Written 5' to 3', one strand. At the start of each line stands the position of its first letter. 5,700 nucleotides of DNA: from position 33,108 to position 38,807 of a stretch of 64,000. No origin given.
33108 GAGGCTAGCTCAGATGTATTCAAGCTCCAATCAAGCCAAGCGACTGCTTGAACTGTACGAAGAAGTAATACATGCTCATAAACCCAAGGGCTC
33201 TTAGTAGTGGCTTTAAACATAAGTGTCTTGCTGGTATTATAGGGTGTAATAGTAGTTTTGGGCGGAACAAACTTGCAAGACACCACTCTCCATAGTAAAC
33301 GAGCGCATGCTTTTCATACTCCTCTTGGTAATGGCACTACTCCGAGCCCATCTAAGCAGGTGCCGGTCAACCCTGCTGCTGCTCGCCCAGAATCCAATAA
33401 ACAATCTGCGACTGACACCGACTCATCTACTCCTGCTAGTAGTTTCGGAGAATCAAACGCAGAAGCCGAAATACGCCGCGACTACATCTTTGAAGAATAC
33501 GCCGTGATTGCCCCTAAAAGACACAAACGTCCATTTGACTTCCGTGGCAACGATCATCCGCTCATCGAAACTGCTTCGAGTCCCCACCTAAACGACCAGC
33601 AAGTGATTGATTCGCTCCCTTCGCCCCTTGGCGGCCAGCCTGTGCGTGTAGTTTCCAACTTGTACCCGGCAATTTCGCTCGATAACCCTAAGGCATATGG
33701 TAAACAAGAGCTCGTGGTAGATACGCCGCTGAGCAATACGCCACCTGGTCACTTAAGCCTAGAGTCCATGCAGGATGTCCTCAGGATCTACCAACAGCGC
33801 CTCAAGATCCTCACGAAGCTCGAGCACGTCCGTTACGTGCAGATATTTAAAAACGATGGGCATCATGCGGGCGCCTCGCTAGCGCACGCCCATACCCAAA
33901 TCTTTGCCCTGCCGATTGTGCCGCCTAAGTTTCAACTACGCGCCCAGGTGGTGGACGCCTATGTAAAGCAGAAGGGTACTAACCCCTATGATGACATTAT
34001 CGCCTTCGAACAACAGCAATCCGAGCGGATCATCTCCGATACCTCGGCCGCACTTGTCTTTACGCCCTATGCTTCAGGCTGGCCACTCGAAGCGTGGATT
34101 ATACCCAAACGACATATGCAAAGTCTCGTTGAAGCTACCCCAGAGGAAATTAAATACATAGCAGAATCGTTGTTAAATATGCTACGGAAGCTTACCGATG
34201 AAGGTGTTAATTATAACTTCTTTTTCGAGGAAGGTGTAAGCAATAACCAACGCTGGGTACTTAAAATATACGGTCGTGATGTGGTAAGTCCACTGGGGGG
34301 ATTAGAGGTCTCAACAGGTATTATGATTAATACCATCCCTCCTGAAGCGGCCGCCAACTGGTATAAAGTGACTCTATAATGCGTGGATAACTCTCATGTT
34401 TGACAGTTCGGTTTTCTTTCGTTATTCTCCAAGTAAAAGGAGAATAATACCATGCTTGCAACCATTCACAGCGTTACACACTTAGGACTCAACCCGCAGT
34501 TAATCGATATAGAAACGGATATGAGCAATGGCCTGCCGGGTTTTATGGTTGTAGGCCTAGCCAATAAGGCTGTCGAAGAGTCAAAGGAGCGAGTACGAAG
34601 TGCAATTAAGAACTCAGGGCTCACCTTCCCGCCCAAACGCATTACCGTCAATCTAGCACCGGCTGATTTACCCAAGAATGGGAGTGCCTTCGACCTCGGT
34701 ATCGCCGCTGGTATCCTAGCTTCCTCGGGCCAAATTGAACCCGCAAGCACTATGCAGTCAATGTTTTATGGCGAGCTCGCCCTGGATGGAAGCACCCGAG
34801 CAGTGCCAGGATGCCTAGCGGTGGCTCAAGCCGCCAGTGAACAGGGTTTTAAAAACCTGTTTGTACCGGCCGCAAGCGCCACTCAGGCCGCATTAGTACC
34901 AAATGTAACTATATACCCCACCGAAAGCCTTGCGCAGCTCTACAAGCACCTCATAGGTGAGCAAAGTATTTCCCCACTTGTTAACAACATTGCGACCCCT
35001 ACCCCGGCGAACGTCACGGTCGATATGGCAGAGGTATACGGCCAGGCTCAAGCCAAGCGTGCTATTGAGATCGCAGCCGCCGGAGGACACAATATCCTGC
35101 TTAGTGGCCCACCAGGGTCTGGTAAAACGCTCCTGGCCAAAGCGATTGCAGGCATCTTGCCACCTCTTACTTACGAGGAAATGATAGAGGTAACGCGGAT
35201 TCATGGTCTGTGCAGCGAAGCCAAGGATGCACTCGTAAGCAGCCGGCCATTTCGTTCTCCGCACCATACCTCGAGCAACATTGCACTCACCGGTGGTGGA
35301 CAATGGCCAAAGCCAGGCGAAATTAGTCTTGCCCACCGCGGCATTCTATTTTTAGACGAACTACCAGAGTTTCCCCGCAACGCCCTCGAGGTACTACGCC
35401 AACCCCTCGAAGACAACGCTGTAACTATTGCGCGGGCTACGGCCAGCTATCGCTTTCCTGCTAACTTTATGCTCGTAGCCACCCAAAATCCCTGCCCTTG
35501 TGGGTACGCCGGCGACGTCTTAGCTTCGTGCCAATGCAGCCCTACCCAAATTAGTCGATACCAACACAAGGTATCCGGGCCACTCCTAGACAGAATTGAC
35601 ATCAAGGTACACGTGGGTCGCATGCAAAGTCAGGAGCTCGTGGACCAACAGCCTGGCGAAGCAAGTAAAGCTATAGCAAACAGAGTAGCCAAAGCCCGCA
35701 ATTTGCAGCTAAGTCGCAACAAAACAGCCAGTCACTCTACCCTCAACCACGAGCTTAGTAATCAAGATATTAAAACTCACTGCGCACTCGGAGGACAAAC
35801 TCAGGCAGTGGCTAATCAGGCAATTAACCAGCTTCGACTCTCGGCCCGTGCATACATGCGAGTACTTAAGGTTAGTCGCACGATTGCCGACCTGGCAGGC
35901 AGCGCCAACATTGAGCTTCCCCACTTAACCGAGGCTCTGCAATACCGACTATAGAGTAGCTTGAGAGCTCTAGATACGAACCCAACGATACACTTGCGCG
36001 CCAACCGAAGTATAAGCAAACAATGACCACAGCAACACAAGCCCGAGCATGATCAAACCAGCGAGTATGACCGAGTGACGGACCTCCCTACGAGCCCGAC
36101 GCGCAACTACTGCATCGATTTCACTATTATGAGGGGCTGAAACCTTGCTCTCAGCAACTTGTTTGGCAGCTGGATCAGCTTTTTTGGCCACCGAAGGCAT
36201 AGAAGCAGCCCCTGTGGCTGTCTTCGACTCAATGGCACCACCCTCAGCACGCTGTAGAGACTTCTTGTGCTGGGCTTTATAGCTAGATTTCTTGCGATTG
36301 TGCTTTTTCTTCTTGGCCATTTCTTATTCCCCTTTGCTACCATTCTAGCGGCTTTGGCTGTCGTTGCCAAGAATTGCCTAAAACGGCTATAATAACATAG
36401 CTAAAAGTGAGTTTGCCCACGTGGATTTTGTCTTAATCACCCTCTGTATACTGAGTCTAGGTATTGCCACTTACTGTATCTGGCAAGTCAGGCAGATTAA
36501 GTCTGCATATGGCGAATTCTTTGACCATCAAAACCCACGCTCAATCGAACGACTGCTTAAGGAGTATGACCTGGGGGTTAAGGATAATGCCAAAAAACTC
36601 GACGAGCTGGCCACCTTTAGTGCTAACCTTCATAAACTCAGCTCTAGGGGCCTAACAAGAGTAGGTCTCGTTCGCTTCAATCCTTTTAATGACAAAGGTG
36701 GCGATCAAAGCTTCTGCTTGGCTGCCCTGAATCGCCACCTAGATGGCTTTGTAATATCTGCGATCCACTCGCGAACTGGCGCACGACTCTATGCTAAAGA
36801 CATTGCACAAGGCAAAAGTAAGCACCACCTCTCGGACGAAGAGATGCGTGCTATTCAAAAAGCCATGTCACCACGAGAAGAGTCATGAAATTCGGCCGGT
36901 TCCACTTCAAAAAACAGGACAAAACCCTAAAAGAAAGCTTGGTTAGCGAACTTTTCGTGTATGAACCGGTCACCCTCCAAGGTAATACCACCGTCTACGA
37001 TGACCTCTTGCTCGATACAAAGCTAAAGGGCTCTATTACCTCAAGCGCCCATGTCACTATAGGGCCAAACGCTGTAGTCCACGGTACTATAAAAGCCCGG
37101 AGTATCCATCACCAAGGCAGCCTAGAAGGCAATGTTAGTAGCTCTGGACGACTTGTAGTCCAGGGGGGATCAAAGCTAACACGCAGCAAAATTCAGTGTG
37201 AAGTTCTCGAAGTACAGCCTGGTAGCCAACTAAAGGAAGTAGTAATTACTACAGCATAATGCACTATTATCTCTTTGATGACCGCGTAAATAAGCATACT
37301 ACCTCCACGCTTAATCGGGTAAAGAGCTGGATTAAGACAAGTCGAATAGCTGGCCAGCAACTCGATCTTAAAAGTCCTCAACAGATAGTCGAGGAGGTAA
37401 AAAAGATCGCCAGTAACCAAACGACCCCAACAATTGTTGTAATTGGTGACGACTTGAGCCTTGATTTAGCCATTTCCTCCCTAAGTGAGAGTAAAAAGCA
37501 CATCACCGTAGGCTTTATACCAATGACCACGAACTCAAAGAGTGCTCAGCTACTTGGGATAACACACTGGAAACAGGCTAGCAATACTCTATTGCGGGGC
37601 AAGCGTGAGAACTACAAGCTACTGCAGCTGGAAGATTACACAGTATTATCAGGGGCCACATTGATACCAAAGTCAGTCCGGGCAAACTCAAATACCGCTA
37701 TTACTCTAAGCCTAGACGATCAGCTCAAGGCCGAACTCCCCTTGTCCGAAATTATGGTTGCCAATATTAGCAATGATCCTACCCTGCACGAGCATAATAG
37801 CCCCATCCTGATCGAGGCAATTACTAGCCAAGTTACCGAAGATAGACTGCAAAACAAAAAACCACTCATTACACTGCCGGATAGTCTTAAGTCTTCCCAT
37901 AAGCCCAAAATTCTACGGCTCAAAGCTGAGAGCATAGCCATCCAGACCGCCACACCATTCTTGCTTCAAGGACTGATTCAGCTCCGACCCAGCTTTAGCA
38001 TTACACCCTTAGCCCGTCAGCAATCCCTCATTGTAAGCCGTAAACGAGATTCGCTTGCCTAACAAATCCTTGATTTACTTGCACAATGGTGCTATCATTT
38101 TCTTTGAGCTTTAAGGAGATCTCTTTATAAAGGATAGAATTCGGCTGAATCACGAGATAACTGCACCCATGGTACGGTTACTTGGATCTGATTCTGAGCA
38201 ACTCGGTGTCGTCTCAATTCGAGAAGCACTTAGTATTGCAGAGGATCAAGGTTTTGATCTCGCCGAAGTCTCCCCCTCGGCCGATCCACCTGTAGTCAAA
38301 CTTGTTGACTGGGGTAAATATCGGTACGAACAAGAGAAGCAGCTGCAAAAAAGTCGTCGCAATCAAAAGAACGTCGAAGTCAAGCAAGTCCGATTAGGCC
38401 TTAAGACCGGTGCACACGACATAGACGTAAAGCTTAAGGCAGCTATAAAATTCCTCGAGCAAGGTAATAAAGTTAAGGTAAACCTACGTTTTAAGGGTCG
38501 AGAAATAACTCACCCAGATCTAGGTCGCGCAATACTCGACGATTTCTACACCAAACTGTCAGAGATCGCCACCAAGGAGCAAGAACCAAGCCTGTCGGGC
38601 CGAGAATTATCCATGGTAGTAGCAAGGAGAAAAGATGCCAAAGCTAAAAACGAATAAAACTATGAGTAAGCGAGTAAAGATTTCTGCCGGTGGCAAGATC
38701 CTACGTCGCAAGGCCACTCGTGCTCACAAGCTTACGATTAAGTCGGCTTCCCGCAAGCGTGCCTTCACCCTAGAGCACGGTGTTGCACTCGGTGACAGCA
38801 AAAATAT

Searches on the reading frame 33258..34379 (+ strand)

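Call 91: search_protein_families(library=pfam, proteins=[window:33258-34379:+], max_evalue=0.001)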
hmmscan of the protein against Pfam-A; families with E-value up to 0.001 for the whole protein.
window:33258-34379:+ (373 aa): 5 families
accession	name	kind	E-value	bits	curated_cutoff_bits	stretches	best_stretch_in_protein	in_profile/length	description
PF01087.27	GalP_UDP_transf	-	2.5e-09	38.3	22.1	1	139-222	101-184/184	Galactose-1-phosphate uridyl transferase, N-terminal domain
PF16268.10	DUF4921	-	9.1e-09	35.2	28.5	1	164-364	193-388/425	Domain of unknown function (DUF4921)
PF02744.22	GalP_UDP_tr_C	-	5.6e-08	33.1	29.2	1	232-312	5-85/165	Galactose-1-phosphate uridyl transferase, C-terminal domain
PF16285.10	DUF4931_N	-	2.9e-05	24.6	24.1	1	150-218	53-121/124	Domain of unknown function (DUF4931) N-terminal domain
PF01230.28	HIT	-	3.4e-05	24.8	21.5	0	166-215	43-92/98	HIT domain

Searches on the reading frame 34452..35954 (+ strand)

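Call 91: search_protein_families(library=pfam, proteins=[window:34452-35954:+], max_evalue=0.001)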
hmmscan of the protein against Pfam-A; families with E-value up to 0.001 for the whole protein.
window:34452-35954:+ (500 aa): 10 families
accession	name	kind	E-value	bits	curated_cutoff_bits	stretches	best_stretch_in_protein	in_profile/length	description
PF01078.27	Mg_chelatase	-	3.4e-92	307.9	20.3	1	191-395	1-206/207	Magnesium chelatase, subunit ChlI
PF13541.12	ChlI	-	2.2e-43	147.4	27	1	20-141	1-120/121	Subunit ChlI of Mg-chelatase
PF13335.12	Mg_chelatase_C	-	1e-28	100.2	26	1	402-499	1-94/94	Magnesium chelatase, subunit ChlI C-terminal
PF07728.20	AAA_5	-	1.6e-09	38.4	22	1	214-349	1-125/139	AAA domain (dynein-related subfamily)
PF00158.32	Sigma54_activat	-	5.6e-08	33.1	20.2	1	200-325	10-123/168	Sigma-54 interaction domain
PF00493.29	MCM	-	1.5e-07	31.2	23.3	1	287-354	113-180/224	MCM P-loop domain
PF00004.35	AAA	-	1.5e-06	29.1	21.2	1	215-241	1-23/131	ATPase family associated with various cellular activities (AAA)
PF05496.18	RuvB_N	-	1.8e-05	25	27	0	196-234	10-55/159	Holliday junction DNA helicase RuvB P-loop domain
PF07726.17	AAA_3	-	4.7e-05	23.7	27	0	298-348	65-113/131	ATPase family associated with various cellular activities (AAA)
PF13191.12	AAA_16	-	0.00065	20.7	32.6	0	202-233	13-45/167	AAA ATPase domain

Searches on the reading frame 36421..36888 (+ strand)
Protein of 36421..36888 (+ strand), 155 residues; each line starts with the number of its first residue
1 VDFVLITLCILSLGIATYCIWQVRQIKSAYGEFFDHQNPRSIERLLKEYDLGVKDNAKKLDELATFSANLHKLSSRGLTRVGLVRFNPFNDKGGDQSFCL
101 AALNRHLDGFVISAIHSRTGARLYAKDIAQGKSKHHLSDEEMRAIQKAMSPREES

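Call 90: search_protein_families(library=pfam, proteins=[window:36421-36888:+], max_evalue=0.001)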
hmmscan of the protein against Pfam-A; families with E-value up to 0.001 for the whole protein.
window:36421-36888:+ (155 aa): 1 family
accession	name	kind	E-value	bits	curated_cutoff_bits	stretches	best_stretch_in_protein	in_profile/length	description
PF14584.11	DUF4446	-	9.9e-36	123.4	27.4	1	4-149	5-150/150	Protein of unknown function (DUF4446)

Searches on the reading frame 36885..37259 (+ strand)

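Call 90: search_protein_families(library=pfam, proteins=[window:36885-37259:+], max_evalue=0.001)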
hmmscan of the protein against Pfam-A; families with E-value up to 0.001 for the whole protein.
window:36885-37259:+ (124 aa): 1 family
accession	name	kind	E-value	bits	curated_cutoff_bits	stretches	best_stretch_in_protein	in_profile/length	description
PF04519.19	Bactofilin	-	3.3e-16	59.7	27.9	1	27-116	5-93/98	Polymer-forming cytoskeletal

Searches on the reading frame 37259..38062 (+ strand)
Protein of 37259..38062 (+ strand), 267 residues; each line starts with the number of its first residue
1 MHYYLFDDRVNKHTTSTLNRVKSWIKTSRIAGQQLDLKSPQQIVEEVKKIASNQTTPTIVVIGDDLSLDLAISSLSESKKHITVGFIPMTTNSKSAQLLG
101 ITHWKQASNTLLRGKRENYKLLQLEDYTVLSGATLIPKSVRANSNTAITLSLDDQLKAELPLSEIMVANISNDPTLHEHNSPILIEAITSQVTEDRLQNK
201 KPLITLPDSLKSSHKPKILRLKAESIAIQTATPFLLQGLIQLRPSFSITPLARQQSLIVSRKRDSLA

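Call 90: search_protein_families(library=pfam, proteins=[window:37259-38062:+], max_evalue=0.001)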
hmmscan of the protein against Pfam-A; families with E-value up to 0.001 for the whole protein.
window:37259-38062:+ (267 aa): 1 family
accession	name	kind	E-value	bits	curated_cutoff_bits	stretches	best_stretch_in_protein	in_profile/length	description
PF00781.29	DAGK_cat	-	5.7e-05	23.1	23.6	1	15-123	16-124/125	Diacylglycerol kinase catalytic domain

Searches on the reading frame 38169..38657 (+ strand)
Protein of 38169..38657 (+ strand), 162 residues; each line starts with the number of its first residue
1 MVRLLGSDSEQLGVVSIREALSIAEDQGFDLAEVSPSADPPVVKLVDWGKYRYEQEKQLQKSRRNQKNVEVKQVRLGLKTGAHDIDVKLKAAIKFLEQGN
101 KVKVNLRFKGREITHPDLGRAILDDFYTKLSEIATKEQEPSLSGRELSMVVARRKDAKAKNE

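Call 91: search_protein_families(library=pfam, proteins=[window:38169-38657:+], max_evalue=0.001)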
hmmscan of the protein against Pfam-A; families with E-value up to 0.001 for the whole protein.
window:38169-38657:+ (162 aa): 2 families
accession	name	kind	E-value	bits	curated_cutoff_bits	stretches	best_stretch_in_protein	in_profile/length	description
PF00707.27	IF3_C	-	3.6e-31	107.4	34.8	1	69-153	1-85/86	Translation initiation factor IF-3, C-terminal domain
PF05198.21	IF3_N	-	3.2e-23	82.1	26.9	1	2-61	10-69/70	Translation initiation factor IF-3, N-terminal domain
